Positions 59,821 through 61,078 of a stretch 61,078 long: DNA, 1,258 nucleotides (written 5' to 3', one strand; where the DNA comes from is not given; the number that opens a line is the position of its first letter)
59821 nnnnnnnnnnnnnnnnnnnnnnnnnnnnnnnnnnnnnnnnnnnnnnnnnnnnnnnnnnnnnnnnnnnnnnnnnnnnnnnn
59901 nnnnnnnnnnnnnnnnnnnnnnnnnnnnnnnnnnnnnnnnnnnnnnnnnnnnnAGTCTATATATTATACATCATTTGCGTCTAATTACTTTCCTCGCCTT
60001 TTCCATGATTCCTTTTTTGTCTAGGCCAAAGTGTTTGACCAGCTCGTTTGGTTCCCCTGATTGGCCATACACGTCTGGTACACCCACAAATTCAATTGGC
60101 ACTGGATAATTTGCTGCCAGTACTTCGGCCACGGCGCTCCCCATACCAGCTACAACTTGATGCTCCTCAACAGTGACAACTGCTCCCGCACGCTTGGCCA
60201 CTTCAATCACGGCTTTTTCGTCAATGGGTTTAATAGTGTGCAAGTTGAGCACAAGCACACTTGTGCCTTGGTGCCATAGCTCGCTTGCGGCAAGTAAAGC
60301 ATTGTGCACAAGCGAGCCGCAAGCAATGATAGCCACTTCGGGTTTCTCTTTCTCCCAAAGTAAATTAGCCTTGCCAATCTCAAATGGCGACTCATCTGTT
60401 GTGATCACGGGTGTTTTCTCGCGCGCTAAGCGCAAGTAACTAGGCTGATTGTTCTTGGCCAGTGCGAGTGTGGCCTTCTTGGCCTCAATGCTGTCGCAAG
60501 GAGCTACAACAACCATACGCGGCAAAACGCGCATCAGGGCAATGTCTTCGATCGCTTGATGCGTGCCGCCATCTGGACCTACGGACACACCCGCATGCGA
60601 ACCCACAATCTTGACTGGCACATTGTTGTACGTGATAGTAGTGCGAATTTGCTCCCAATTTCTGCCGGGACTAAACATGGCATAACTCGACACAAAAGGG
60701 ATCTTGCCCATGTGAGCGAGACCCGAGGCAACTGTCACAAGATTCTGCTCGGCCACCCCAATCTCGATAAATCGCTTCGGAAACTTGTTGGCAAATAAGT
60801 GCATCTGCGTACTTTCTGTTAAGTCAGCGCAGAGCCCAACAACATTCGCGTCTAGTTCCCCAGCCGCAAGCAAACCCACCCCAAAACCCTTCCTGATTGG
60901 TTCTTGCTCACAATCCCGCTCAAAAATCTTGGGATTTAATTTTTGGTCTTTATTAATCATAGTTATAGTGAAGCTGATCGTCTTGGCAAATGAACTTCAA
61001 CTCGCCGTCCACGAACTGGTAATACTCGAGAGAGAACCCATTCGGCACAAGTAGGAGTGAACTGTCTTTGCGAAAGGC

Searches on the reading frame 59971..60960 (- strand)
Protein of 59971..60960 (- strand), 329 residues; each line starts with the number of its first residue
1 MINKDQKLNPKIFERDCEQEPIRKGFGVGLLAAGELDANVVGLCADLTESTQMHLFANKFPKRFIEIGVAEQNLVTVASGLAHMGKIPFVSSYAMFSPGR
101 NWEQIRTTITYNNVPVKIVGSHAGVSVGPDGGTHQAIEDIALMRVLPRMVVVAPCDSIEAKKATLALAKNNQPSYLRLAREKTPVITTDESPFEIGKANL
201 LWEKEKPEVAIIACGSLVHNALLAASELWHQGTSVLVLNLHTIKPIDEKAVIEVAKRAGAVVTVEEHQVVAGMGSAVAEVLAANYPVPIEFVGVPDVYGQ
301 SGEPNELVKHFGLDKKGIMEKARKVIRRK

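Call 68: find_encoding_contigs(protein=window:59971-60960:-, flank=10000, max_places=2)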
Protein window:59971-60960:- (329 aa): 12 contigs read that carry it; 2 places shown.
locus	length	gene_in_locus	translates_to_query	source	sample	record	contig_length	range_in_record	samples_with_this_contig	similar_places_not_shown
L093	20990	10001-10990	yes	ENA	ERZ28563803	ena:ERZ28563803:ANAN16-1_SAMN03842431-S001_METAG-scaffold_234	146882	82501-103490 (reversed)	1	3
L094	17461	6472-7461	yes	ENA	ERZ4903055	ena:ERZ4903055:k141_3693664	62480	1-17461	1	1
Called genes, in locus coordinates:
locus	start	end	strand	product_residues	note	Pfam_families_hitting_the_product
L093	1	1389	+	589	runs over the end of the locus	PF13230:GATase_4 (weak), PF13522:GATase_6, PF13537:GATase_7, PF01380:SIS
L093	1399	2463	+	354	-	PF01565:FAD_binding_4, PF02873:MurB_C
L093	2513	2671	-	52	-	-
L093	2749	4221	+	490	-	PF02934:GatB_N, PF02637:GatB_Yqey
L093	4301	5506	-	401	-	-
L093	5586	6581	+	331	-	PF00044:Gp_dh_N, PF02800:Gp_dh_C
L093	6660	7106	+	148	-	PF02502:LacAB_rpiB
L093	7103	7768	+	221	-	PF00834:Ribul_P_3_epim, PF00290:Trp_syntA (faint), PF01729:QRPTase_C (faint)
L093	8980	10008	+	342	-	-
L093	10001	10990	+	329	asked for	PF02779:Transket_pyr, PF02780:Transketolase_C, PF22613:Transketolase_C_1 (weak), PF17147:PFOR_II (weak)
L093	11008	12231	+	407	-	PF09925:DUF2157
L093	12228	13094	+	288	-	PF14345:GDYXXLXY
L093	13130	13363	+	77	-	-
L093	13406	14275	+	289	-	PF01116:F_bP_aldolase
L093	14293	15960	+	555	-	PF01565:FAD_binding_4, PF02913:FAD-oxidase_C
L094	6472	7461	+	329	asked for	PF02779:Transket_pyr, PF02780:Transketolase_C, PF22613:Transketolase_C_1 (weak), PF17147:PFOR_II (weak)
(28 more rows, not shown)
